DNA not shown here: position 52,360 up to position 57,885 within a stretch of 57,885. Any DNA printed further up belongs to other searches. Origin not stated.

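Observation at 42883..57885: Co-oriented ~15 kb surface module: archaeosortase-like protein, repeat-motif cytoplasmic protein, Cys-rich pilin-like protein and two giant paralogous surface proteins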

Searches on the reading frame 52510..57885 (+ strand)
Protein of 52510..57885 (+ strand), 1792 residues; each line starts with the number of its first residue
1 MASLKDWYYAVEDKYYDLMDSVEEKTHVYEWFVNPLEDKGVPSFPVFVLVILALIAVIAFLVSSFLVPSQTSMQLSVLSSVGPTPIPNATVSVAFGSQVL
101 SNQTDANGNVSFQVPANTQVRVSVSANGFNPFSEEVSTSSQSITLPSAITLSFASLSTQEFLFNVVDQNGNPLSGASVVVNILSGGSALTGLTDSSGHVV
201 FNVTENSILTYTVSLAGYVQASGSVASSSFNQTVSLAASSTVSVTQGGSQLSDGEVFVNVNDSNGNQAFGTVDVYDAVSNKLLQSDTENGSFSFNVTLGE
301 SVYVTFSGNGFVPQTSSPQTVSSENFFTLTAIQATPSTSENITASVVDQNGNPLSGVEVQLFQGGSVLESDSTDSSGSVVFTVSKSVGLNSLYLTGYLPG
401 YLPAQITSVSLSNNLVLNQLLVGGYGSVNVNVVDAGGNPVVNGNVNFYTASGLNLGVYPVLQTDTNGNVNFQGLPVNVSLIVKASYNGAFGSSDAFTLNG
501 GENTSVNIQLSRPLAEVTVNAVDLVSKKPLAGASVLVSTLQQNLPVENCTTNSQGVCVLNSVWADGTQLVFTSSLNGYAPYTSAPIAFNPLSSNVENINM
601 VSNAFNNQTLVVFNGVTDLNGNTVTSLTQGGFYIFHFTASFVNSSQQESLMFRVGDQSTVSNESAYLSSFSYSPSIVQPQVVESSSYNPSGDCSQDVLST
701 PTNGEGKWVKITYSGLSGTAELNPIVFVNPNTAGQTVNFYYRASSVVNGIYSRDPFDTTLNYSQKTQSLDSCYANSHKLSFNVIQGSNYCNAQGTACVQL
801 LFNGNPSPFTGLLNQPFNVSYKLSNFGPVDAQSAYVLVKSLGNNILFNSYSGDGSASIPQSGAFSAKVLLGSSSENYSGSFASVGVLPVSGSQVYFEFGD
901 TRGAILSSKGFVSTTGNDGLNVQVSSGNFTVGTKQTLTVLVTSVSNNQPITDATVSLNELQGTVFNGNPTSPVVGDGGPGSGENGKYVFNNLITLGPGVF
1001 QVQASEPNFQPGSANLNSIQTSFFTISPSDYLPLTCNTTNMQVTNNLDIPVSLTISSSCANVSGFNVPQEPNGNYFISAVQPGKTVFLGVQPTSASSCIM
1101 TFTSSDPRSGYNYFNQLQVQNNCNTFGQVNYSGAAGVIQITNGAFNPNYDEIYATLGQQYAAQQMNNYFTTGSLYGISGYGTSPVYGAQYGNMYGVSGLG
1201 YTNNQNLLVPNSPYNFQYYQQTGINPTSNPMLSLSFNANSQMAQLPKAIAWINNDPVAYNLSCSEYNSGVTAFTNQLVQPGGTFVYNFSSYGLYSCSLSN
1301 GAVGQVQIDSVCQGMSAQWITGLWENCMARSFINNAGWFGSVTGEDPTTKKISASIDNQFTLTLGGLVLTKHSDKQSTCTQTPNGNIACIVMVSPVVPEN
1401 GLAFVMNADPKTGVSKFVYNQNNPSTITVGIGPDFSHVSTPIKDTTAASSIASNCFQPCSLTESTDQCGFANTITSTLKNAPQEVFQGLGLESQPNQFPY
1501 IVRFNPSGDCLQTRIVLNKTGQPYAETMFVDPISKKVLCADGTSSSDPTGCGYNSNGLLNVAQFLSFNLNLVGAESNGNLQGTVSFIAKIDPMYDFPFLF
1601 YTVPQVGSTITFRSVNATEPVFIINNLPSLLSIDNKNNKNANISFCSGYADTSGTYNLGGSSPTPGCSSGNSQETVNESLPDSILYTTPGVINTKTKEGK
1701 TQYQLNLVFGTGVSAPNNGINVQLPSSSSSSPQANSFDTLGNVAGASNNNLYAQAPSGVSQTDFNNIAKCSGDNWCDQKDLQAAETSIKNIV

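Call 5: search_protein_families(library=pfam, proteins=[window:52510-57885:+], max_evalue=1)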
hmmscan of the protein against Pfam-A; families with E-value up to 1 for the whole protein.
window:52510-57885:+ (1792 aa): 11 families
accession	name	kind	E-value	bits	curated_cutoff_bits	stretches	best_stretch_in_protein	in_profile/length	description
PF13620.12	CarboxypepD_reg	-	1.2e-27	96.5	32.3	6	84-139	12-70/82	Carboxypeptidase regulatory-like domain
PF11974.14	bMG3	-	1.3e-13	51.2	34.9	2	515-562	13-59/103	Bacterial alpha-2-macroglobulin MG3 domain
PF02369.22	Big_1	-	1.4e-13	51.2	34.9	3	159-215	19-78/93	Bacterial Ig-like domain (group 1)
PF13715.12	CarbopepD_reg_2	-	1.2e-10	41.7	32.2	2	77-142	5-68/88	CarboxypepD_reg-like domain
PF17802.7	SpaA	-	7.1e-08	32.9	23.1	1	516-587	2-73/91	Prealbumin-like fold domain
PF24107.1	DUF7382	-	0.0002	21.6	27.4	1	159-181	20-42/65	Domain of unknown function (DUF7382)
PF17789.7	MG4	-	0.00071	20.2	24.7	0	342-395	18-72/95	Macroglobulin domain MG4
PF10670.15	DUF4198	-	0.0012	19.4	34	0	85-123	159-204/209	Domain of unknown function (DUF4198)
PF25641.1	Head_fiber_dimeric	-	0.035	14.3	30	0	209-227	33-51/61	Head fiber dimeric protein-like domain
PF16411.10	SusF_SusE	-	0.11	13.3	27.5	0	869-963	21-107/167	Outer membrane protein SusF_SusE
PF14787.11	zf-CCHC_5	-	0.15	12.2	27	0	347-358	22-33/36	GAG-polyprotein viral zinc-finger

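Call 6: search_protein_families(library=ncbifam, proteins=[window:52510-57885:+], max_evalue=1)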
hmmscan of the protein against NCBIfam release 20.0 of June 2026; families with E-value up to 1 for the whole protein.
window:52510-57885:+ (1792 aa): 2 families
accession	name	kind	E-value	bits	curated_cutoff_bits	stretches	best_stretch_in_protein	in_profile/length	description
NF058648.1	ECF_sub_HI1622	equivalog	6.6e-07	29.5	100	1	50-127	5-81/180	NikL family nickel/cobalt ECF transporter subunit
TIGR04134.1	lipo_with_rSAM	hypoth_equivalog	0.00035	20.6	39.8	0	334-394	34-102/150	radical SAM-associated putative lipoprotein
